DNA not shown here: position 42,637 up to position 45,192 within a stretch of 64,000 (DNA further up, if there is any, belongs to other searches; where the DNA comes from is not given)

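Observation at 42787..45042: Bacterial-type (class II) HMG-CoA reductase in a eukaryote, with a long Ser/Pro-rich tail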

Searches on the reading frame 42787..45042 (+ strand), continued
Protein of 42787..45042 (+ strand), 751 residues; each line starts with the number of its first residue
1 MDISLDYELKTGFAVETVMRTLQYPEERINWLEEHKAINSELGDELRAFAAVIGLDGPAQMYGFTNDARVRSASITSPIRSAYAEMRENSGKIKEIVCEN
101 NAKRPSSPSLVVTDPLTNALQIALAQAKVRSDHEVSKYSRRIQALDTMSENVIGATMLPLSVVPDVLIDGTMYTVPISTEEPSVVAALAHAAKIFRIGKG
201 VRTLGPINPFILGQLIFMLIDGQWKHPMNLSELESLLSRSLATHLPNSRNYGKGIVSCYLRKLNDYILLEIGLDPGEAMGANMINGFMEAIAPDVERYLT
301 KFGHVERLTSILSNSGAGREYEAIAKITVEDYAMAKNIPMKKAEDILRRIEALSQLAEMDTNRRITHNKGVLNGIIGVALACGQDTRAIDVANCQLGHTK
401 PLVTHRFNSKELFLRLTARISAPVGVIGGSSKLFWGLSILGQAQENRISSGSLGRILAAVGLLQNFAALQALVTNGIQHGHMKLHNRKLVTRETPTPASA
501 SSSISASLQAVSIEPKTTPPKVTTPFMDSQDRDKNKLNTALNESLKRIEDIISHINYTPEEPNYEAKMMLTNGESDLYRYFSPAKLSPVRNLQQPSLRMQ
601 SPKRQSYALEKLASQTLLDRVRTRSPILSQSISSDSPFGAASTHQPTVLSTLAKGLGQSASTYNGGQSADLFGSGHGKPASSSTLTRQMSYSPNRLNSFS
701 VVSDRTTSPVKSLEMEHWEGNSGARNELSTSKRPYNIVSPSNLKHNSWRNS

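Call 44: predict_structure(alignment_id=A2)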
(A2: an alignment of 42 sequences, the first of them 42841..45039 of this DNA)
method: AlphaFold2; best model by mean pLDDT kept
length: 733 residues; sequences in the alignment: 42
mean_pLDDT: 62.5   pTM: 0.59
mean pLDDT of the five models: 62.5, 61.9, 60.2, 59.7, 59.5
residues with pLDDT >= 90: 185; 70-90: 145; 50-70: 72; < 50: 331
segments of 3 or more residues with pLDDT < 50: 1-3, 38-86, 88-95, 101-103, 105-117, 474-521, 530-545, 547-733
pLDDT, mean of each block of 10 residues (from residue 1): 58 78 77 55 37 40 44 41 43 45 46 48 65 61 89 93 88 92 89 92 85 87 79 75 93 88 82 92 93 86 95 95 97 96 93 94 89 84 94 97 88 75 76 94 97 84 65 43 31 31 35 42 52 43 46 45 40 36 42 41 35 32 31 29 29 31 31 26 27 29 30 30 31 36
secondary structure, 60 per line:
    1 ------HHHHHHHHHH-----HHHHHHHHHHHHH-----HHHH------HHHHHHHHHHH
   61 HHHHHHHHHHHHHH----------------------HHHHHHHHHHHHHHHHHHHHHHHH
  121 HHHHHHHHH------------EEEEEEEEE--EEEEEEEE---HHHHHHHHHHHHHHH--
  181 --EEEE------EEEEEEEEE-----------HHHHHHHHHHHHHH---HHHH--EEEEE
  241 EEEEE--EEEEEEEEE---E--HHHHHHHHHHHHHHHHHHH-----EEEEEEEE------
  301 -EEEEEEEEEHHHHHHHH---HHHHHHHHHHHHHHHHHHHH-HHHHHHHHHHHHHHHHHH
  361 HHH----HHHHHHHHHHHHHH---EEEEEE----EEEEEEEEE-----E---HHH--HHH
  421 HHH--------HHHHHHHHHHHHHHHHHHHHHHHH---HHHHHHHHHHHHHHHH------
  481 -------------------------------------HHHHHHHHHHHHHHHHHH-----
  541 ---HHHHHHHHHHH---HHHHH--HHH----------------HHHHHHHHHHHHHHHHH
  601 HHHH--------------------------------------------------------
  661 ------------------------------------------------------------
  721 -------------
elements in order (helices of 4 or more, strands of 3 or more residues): H7-16 H22-34 H40-43 H50-74 H97-129 E142-150 E153-160 H164-178 E183-186 E193-201 H213-226 H230-233 E236-245 E248-256 H263-281 E287-294 E302-310 H311-318 H322-341 H343-363 H368-381 E385-390 E395-403 H418-423 H432-455 H459-474 H518-535 H544-554 H558-562 H584-604

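Call 51: list_cluster_members(proteins=[P0249, P0259, P0174, P0168, P0160, P0156, P0158, P0239, P0200, P0271])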
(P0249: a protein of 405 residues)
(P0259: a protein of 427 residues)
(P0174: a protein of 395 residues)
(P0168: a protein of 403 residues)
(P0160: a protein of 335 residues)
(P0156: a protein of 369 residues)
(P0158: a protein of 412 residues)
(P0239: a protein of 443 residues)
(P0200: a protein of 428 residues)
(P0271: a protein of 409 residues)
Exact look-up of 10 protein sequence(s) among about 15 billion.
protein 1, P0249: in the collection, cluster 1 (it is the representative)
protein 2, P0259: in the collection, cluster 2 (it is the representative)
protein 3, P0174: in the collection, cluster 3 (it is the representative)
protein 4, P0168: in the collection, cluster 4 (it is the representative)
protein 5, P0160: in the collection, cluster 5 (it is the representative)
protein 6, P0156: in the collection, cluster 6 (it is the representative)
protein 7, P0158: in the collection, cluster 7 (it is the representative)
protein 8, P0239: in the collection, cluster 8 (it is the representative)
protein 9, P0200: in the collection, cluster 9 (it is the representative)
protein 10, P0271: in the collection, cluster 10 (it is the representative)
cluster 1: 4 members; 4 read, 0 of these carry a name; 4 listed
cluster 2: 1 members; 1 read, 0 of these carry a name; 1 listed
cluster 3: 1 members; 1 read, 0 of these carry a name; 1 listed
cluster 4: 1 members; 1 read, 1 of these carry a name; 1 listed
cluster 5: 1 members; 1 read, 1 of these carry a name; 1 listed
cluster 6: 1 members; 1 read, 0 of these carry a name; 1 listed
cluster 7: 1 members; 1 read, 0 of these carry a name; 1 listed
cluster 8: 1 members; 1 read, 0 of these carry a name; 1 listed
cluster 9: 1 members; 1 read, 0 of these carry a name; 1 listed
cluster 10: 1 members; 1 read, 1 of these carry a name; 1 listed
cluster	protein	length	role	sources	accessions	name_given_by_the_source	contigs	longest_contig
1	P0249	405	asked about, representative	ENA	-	-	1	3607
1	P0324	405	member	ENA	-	-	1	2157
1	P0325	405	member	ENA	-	-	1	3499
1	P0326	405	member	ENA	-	-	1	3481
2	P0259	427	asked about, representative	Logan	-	-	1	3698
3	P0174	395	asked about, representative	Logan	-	-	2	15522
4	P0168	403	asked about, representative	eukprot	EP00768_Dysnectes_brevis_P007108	gnl/Dysnectes_brevis/5883_a8746_336.p1 ...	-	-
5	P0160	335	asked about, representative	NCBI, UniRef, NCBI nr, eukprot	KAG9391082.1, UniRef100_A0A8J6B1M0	Hydroxymethylglutaryl-CoA reductase, class I/II [Carpediemonas membranifera] | Hydroxymethylglutaryl-CoA reductase, class I/II n=1 Tax=Carpediemonas membranifera ... | KAG9391082.1 Hydroxymethylglutaryl-CoA reductase, class I/II [Carpediemonas membranifera]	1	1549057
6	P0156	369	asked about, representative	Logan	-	-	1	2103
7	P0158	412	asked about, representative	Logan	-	-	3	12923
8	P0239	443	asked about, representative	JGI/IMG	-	-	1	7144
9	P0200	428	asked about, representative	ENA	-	-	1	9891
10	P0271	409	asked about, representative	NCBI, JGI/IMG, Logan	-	hydroxymethylglutaryl-CoA reductase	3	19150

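Call 52: fold_search(model_id=the predicted structure, library=pdb)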
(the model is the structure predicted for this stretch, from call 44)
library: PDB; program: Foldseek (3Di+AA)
matches with E <= 10: 1200; with E <= 0.001: 105
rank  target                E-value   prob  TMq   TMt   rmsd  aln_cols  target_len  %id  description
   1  3qau                  2.1e-30  1.00  0.42  0.71   8.9       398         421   30  3-Hydroxy-3-MethylGlutaryl-Coenzyme A Reductase from Streptococcus pneumoniae (released 2011-01-26)
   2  5wpj_D                1.5e-29  1.00  0.42  0.71  11.3       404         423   30  Structure of the class II 3-hydroxy-3-methylglutaryl-CoA reductase from Streptococcus pneumoniae bound to NADPH in ope (released 2018-04-25)
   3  5wpj_B                2.2e-29  1.00  0.41  0.71   7.5       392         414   31  Structure of the class II 3-hydroxy-3-methylglutaryl-CoA reductase from Streptococcus pneumoniae bound to NADPH in ope (released 2018-04-25)
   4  5wpk_A                2.8e-29  1.00  0.43  0.80  12.3       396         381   30  Structure of the class II 3-hydroxy-3-methylglutaryl-CoA reductase from Streptococcus pneumoniae bound to HMG-CoA and  (released 2018-04-25)
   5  3qae                  3.1e-29  1.00  0.41  0.80   6.0       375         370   30  3-hydroxy-3-methylglutaryl-coenzyme A reductase of Streptococcus pneumoniae (released 2011-01-26)
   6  5wpj_A                5.1e-29  1.00  0.42  0.81   6.0       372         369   30  Structure of the class II 3-hydroxy-3-methylglutaryl-CoA reductase from Streptococcus pneumoniae bound to NADPH in ope (released 2018-04-25)
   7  7m1z_C                8.7e-29  1.00  0.42  0.72   2.9       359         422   30  Targeting Enterococcus faecalis HMG-CoA reductase with a novel non-statin inhibitor (released 2022-09-21)
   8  7m1z_B                1.2e-28  1.00  0.44  0.74   2.8       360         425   29  Targeting Enterococcus faecalis HMG-CoA reductase with a novel non-statin inhibitor (released 2022-09-21)
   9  5wpk_B                1.2e-28  1.00  0.42  0.72  10.3       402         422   30  Structure of the class II 3-hydroxy-3-methylglutaryl-CoA reductase from Streptococcus pneumoniae bound to HMG-CoA and  (released 2018-04-25)
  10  7m3h_A                3.0e-28  1.00  0.43  0.75   2.9       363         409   29  Targeting Enterococcus faecalis HMG-CoA reductase with a novel non-statin inhibitor (released 2022-09-21)
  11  7m3h_B                4.9e-28  1.00  0.43  0.75   3.0       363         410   29  Targeting Enterococcus faecalis HMG-CoA reductase with a novel non-statin inhibitor (released 2022-09-21)
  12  5wpj_C                7.5e-28  1.00  0.41  0.79   6.0       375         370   30  Structure of the class II 3-hydroxy-3-methylglutaryl-CoA reductase from Streptococcus pneumoniae bound to NADPH in ope (released 2018-04-25)
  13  4i4b_A                3.2e-27  1.00  0.42  0.74   3.2       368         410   30  HMG-CoA Reductase from Pseudomonas mevalonii complexed with NAD and intermediate hemiacetal form of HMG-CoA (released 2013-07-17)
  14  7n7s_B                5.9e-27  1.00  0.42  0.68  12.5       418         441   26  Crystal Structure of Hydroxymethylglutaryl-CoA reductase from Elizabethkingia anophelis NUHP1 (released 2021-06-23)
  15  7m66_B                8.1e-27  1.00  0.40  0.80   3.1       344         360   29  Targeting Enterococcus faecalis HMG-CoA reductase with a novel non-statin inhibitor (released 2022-09-28)
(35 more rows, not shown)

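Call 61: find_encoding_contigs(protein=P0002, flank=3000, max_places=1)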
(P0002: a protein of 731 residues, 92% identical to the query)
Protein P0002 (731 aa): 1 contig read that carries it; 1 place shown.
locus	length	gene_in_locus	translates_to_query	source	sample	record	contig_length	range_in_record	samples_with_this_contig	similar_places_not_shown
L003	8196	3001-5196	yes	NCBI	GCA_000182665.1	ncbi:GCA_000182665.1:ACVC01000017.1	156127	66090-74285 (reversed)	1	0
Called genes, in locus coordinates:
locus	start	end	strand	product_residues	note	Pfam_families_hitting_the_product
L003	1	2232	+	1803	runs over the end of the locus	-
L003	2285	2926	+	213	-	-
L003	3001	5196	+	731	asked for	PF00368:HMG-CoA_red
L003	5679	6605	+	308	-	-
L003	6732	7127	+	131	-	PF01193:RNA_pol_L (weak), PF13656:RNA_pol_L_2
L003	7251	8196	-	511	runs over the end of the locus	PF00481:PP2C (weak)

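Call 62: find_encoding_contigs(protein=P0003, flank=3000, max_places=1)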
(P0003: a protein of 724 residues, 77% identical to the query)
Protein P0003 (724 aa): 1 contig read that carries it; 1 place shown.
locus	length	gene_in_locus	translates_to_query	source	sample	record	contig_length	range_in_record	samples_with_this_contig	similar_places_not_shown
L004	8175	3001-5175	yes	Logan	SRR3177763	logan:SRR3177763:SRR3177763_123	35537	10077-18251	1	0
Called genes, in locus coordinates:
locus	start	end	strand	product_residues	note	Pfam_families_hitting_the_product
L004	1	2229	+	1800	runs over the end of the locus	-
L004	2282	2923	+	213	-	-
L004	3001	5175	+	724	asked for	PF00368:HMG-CoA_red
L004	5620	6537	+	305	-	-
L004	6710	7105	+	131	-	PF13656:RNA_pol_L_2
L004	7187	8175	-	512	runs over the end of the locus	PF00481:PP2C (weak)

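Call 65: find_encoding_contigs(protein=P0181, flank=8000, max_places=1)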
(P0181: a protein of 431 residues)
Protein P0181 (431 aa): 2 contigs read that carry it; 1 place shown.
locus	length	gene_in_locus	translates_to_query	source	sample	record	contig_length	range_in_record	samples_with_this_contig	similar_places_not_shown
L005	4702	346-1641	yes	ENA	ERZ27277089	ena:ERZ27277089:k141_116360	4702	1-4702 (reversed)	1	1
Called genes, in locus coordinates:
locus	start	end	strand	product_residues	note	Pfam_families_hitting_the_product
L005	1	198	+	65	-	?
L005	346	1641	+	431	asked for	PF00368:HMG-CoA_red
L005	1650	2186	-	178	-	-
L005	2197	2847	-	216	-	PF01529:DHHC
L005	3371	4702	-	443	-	?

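Call 66: find_encoding_contigs(protein=P0239, flank=8000, max_places=1)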
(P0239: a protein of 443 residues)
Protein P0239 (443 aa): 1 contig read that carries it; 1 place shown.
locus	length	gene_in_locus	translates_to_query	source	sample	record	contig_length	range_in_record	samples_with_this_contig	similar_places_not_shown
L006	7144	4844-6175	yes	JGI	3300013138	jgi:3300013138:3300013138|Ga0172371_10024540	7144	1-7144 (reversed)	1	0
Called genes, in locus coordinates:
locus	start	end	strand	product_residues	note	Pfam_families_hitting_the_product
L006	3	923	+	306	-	?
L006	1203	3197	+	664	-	PF15902:Sortilin-Vps10 (faint)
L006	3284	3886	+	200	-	-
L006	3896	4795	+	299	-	PF01148:CTP_transf_1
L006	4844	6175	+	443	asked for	PF00368:HMG-CoA_red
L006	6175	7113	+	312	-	PF00288:GHMP_kinases_N, PF08544:GHMP_kinases_C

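Call 67: find_encoding_contigs(protein=P0249, flank=8000, max_places=1)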
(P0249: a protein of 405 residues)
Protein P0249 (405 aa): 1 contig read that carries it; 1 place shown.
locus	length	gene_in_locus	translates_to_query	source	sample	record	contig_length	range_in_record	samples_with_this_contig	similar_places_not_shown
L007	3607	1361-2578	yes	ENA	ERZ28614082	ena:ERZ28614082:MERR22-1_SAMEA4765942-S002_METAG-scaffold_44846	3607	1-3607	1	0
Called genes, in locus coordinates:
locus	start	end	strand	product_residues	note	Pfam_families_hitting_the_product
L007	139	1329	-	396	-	PF04188:Mannosyl_trans2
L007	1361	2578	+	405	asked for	PF00368:HMG-CoA_red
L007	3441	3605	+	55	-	?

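Call 68: find_encoding_contigs(protein=P0259, flank=8000, max_places=1)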
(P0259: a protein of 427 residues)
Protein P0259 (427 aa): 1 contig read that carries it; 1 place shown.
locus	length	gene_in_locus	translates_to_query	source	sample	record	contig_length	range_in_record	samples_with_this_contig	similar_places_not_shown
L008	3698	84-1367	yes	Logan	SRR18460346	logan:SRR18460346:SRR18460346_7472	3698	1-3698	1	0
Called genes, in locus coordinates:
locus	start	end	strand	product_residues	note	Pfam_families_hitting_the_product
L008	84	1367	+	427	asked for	PF00368:HMG-CoA_red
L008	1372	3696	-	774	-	?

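Call 69: find_encoding_contigs(protein=P0235, flank=8000, max_places=1)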
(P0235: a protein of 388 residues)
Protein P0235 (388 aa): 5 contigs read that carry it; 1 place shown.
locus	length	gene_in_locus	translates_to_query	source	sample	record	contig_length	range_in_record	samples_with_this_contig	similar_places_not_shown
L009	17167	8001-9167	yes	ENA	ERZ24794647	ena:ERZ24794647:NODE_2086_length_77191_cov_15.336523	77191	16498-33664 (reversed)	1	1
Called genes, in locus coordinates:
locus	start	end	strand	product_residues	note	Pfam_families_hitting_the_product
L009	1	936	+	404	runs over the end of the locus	PF00696:AA_kinase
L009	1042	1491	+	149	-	-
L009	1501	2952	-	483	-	PF00291:PALP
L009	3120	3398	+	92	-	PF00216:Bac_DNA_binding, PF18291:HU-HIG (weak)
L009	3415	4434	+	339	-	PF04055:Radical_SAM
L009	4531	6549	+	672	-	PF15902:Sortilin-Vps10 (faint)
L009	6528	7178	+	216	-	-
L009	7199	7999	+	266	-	PF01148:CTP_transf_1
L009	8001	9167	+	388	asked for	PF00368:HMG-CoA_red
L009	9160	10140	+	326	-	PF00288:GHMP_kinases_N, PF08544:GHMP_kinases_C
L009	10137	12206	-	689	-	PF00009:GTP_EFTU, PF22042:EF-G_D2, PF03144:GTP_EFTU_D2, PF14492:EFG_III, PF03764:EFG_IV, PF00679:EFG_C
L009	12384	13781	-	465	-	PF08308:PEGA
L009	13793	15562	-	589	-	PF24981:Beta-prop_ATRN-LZTR1 (faint), PF07646:Kelch_2 (faint), PF13415:Beta-prop_FBX42, PF24681:Kelch_KLHDC2_KLHL20_DRC7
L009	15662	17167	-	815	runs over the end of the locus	-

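Call 70: find_related_loci(query=P0235, collection=genome_contigs, flank=3000)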
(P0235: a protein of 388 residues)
Query P0235 (388 aa) in genome_contigs; peptide patterns used: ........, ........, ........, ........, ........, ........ (x = any residue, [..] = any of these).
142 stretches matched a pattern; 3 encode a relative of the query (tblastn E <= 1e-3); 3 distinct loci.
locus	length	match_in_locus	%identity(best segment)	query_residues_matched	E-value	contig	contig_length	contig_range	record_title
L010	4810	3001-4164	78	1-388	0e+0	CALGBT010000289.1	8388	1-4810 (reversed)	MAG TPA_asm: uncultured proteobacterium isolate ERR2206791_bin.31_CONCOCT_v1.1_MAG genome assembly, contig: ERZ890953.24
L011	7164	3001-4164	76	1-388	0e+0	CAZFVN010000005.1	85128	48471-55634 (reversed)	MAG TPA_asm: uncultured Myxococcales bacterium isolate SRP077602_co5_559 genome assembly, contig: NODE_1033_length_85128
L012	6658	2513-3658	49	3-383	2e-104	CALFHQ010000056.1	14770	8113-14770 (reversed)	MAG TPA_asm: uncultured proteobacterium isolate ERR2206789_bin.10_CONCOCT_v1.1_MAG genome assembly, contig: ERZ890810.83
